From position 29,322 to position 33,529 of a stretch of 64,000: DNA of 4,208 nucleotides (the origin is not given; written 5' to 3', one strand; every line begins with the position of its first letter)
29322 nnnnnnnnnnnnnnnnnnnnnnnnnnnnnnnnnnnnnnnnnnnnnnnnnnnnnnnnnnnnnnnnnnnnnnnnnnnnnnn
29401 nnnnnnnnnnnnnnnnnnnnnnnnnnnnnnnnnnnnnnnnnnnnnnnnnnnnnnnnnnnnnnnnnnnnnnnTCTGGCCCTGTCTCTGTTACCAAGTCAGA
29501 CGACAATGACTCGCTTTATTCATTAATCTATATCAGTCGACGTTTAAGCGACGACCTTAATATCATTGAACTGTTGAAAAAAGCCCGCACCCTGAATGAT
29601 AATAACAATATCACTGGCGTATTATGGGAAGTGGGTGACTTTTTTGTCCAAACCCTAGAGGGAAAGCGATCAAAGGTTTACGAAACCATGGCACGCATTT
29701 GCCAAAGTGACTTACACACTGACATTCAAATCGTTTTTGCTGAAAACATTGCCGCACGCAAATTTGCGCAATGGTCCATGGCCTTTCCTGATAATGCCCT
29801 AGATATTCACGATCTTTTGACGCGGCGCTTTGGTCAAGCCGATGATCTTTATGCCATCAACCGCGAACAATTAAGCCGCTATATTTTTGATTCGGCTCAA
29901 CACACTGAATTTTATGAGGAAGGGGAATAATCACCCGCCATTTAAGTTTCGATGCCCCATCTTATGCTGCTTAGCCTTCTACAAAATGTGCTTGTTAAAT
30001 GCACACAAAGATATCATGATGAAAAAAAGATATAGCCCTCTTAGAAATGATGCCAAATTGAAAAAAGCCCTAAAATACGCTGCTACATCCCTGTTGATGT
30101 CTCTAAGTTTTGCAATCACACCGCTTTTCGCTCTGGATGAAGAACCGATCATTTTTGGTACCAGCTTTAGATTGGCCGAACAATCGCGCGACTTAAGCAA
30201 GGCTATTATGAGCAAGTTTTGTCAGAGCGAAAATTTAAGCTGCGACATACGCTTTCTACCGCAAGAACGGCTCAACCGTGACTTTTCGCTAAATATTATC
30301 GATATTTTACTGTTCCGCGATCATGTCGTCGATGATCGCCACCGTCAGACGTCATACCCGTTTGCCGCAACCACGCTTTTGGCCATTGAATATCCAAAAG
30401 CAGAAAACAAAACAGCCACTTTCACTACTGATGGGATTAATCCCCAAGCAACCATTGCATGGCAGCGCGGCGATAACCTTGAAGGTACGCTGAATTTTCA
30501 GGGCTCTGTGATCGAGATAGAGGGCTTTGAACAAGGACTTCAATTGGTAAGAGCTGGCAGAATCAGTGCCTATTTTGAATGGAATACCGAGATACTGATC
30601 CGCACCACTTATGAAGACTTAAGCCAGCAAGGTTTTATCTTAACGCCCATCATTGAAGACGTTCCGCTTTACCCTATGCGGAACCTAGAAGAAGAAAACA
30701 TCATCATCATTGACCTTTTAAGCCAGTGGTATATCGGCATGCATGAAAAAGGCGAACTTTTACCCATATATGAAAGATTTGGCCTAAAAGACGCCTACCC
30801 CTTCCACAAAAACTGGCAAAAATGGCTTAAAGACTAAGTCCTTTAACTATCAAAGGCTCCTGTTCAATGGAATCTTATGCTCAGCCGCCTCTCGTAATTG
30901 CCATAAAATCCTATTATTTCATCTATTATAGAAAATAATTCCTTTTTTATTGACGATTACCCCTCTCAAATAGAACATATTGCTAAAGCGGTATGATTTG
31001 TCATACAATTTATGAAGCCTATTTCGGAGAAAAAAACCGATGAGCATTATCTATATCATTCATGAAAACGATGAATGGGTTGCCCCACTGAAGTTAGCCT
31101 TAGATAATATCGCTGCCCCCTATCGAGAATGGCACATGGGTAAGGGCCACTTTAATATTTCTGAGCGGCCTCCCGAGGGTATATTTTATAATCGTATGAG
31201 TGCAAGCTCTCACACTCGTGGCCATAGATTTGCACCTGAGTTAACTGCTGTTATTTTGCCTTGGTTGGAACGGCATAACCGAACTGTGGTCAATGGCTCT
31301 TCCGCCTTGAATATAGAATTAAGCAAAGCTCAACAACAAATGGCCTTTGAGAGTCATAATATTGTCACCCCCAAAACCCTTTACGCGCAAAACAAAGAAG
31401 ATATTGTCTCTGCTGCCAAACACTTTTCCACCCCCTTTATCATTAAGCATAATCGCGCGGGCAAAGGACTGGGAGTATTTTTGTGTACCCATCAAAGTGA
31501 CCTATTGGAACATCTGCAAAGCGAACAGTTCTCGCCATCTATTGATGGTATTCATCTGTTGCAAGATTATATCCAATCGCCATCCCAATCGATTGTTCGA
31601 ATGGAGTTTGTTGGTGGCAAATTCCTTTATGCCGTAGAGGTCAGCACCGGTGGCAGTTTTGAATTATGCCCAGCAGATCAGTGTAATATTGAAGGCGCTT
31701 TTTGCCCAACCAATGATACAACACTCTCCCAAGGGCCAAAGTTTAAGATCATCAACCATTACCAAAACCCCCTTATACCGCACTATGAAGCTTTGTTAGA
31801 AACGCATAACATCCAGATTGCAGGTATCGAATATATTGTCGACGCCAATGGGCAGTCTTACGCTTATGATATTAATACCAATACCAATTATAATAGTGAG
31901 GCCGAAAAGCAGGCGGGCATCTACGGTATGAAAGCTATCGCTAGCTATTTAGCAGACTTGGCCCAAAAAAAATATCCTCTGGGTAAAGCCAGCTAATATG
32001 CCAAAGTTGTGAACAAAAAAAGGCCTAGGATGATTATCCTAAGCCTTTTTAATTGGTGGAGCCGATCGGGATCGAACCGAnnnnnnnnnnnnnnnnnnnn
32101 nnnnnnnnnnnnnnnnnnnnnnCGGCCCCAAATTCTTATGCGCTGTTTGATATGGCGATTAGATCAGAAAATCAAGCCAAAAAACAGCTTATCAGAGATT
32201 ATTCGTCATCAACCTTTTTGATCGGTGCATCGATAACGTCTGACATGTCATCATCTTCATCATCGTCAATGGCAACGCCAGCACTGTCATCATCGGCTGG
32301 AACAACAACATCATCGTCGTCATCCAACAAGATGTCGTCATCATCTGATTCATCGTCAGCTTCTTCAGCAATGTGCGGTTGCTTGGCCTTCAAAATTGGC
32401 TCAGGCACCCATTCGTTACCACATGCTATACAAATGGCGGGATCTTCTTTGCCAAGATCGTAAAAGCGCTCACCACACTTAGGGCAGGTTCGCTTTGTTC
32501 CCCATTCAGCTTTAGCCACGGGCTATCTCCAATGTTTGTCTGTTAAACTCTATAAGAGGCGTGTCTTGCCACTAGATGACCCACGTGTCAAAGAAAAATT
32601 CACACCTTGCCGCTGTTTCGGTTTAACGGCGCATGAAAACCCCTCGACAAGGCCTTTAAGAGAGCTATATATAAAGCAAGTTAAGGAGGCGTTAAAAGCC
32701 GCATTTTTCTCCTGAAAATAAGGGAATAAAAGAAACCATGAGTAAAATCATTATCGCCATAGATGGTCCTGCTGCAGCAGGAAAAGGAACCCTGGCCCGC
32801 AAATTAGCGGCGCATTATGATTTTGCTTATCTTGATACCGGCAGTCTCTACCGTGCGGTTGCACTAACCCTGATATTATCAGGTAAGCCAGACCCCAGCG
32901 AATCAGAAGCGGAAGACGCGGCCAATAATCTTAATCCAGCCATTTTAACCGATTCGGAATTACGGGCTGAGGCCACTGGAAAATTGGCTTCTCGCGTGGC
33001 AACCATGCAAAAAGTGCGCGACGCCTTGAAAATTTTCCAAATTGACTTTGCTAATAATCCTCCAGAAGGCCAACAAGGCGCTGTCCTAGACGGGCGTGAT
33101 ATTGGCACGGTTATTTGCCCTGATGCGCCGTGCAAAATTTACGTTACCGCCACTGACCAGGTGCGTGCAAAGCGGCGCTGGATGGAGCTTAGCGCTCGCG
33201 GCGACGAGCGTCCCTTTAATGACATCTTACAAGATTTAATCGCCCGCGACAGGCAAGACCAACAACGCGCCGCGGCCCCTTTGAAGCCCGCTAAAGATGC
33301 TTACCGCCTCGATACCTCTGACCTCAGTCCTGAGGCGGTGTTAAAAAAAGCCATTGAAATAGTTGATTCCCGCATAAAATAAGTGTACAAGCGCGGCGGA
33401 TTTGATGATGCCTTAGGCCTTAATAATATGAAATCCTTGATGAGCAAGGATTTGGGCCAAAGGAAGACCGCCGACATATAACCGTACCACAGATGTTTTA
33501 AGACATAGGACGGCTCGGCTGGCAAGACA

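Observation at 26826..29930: Hybrid histidine kinase with a BLUF domain after the receiver (PAS x4, HK, REC, BLUF)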

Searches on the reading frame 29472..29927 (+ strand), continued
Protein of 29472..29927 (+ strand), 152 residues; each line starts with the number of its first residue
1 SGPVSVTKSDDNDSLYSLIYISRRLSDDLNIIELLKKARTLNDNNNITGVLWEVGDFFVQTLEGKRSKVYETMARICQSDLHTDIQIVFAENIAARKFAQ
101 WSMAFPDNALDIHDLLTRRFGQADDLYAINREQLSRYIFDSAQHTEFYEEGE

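Call 67: search_dna_similar(query=window:29478-29927:+, collection=plasmids, mode=protein, max_evalue=0.000001, max_rows=40)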
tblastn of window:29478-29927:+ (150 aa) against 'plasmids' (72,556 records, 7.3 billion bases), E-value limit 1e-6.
Records with a match: 32; places in all: 34; records where one place covers at least 80% of the query: 4.
Best place of each record, by identity: <60% 32.
By first word of the organism name: Vibrio 10; Cereibacter 3; Paracoccus 3; Hymenobacter 3; Rhizobium 2; Croceicoccus 2; Psychrobacter 2; Aureimonas 1; Comamonadaceae 1; Sphingobium 1; and 4 more.
By predicted mobility (MOB-suite, as given by PLSDB): non-mobilizable 18; mobilizable 13; conjugative 1.
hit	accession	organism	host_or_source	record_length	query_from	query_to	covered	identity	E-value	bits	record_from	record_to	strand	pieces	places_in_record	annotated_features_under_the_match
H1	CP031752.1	Cereibacter sphaeroides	cell culture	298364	13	134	81%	35.5%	1e-7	56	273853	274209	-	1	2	blue light sensor protein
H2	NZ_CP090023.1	Cereibacter azotoformans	cell culture,Aquaculture sediment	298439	13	134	81%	35.5%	1e-7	56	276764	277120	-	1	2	BLUF domain-containing protein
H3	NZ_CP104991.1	Rhizobium sp. CC-CFT758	cell culture,agricultural soil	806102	10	120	74%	35.0%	5e-10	63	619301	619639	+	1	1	BLUF domain-containing protein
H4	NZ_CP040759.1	Paracoccus liaowanqingii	Tibetan antelope,cell culture,feces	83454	12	118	71%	35.8%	6e-10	63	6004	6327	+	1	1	BLUF domain-containing protein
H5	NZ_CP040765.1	Paracoccus liaowanqingii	Tibetan antelope,cell culture,feces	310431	12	118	71%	35.8%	6e-10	63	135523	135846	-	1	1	BLUF domain-containing protein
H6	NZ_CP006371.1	Aureimonas sp. AU20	-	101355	6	103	65%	37.5%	5e-11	66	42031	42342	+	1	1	BLUF domain-containing protein | GGDEF domain-containing phosphodiesterase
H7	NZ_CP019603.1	Croceicoccus marinus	-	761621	13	136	83%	29.2%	4e-7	55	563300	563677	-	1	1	BLUF domain-containing protein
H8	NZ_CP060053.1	Croceicoccus marinus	prokaryote,marine sediment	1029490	13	136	83%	29.2%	4e-7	55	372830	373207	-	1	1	none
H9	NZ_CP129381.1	Rhizobium sp. SSA_523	single cell,Sea water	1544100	1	107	71%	33.6%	1e-9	62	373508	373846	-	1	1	none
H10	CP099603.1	Comamonadaceae bacterium OTU4NAUVB1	Arabidopsis thaliana,pure culture,leaf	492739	8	121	76%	30.5%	3e-7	56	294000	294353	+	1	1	BLUF domain-containing protein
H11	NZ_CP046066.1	Vibrio sp. THAF191d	pure culture,Surface of a polyethylene ...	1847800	13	111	66%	35.0%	6e-7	54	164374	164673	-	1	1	none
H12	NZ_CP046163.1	Vibrio sp. THAF191c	pure culture,Surface of a polyethylene ...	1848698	13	111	66%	35.0%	6e-7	54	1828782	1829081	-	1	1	none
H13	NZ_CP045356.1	Vibrio sp. THAF64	pure culture,Surface of a sandy ...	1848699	13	111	66%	35.0%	6e-7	54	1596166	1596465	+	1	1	none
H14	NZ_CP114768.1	Hymenobacter canadensis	whole organism,lake water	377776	12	103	61%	37.2%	5e-7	55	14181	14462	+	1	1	BLUF domain-containing protein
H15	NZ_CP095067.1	Hymenobacter volaticus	single cell,air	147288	13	103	61%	37.6%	4e-8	58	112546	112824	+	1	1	BLUF domain-containing protein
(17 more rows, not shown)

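Call 76: search_protein_families(library=pfam, proteins=[L016:2961-3485:+, L016:3638-4402:+, L016:6739-7458:-, L016:413-1378:+], max_evalue=0.001)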
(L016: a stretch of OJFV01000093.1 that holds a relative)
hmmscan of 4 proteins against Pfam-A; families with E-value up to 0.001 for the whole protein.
L016:2961-3485:+ (175 aa): 1 family
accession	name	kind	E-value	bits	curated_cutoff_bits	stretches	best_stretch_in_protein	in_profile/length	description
PF07310.19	PAS_5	-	2.8e-15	56.8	22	1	1-133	1-133/137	PAS domain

L016:3638-4402:+ (255 aa): 3 families
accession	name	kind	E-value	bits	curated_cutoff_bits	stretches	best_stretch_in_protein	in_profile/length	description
PF04940.18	BLUF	-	1.3e-25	89.8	25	1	122-211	1-91/92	Sensors of blue-light using FAD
PF01627.28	Hpt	-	1.1e-08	35.6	24.6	1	10-75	3-60/84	Hpt domain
PF24787.1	TEX47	-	0.00082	19.5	25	0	130-228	10-120/192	Testis-expressed protein 47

L016:6739-7458:- (240 aa): 0 families

L016:413-1378:+ (322 aa): 2 families
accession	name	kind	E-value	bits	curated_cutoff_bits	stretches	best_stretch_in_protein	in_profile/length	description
PF03466.25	LysR_substrate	-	1.1e-26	93.9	28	1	104-306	6-206/209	LysR substrate binding domain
PF00126.33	HTH_1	-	1.4e-17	63.8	26.6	1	21-79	2-60/60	Bacterial regulatory helix-turn-helix protein, lysR family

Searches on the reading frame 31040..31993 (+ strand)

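Call 13: search_protein_families(library=pfam, proteins=[window:31040-31993:+], max_evalue=0.001)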
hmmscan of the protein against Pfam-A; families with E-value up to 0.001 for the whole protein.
window:31040-31993:+ (318 aa): 2 families
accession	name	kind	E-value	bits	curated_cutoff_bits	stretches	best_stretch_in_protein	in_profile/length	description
PF08443.16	RimK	-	7.3e-09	35.9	21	1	104-201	12-105/188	RimK-like ATP-grasp domain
PF02222.28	ATP-grasp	-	0.00075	19.6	27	0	102-160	2-61/179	ATP-grasp domain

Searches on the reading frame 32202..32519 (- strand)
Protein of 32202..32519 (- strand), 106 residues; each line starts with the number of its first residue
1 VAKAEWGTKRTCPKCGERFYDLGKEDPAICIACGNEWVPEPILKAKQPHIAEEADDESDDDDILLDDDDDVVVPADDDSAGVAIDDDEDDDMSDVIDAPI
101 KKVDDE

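Call 13: search_protein_families(library=pfam, proteins=[window:32202-32519:-], max_evalue=0.001)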
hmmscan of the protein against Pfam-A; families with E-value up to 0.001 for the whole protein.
window:32202-32519:- (106 aa): 2 families
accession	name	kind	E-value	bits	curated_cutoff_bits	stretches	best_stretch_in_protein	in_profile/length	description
PF09538.15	FYDLN_acid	-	5.5e-23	82.1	23.9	1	1-92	1-99/105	Protein of unknown function (FYDLN_acid)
PF09297.16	Zn_ribbon_NUD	-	0.00051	20.1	24.8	1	1-20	13-32/32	NADH pyrophosphatase zinc ribbon domain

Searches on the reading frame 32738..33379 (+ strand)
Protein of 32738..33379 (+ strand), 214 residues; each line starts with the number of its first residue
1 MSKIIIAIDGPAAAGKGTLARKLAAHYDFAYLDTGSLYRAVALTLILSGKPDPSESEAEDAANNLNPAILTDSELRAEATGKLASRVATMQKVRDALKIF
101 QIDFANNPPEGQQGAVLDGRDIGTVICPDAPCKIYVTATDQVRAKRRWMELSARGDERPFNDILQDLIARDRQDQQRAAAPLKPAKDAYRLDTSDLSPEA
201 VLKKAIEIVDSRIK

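Call 13: search_protein_families(library=pfam, proteins=[window:32738-33379:+], max_evalue=0.001)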
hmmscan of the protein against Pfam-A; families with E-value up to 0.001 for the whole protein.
window:32738-33379:+ (214 aa): 4 families
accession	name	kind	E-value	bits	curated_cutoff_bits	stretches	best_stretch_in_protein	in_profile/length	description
PF02224.24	Cytidylate_kin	-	3.4e-53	180.9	26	1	6-209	1-209/211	Cytidylate kinase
PF13207.12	AAA_17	-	8.1e-06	26.6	27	1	10-45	2-37/136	AAA domain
PF13189.12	Cytidylate_kin2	-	6.3e-05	23.7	28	1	5-150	1-130/176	Cytidylate kinase-like family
PF00406.28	ADK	-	0.00047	20.7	26.8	1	10-41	3-34/151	Adenylate kinase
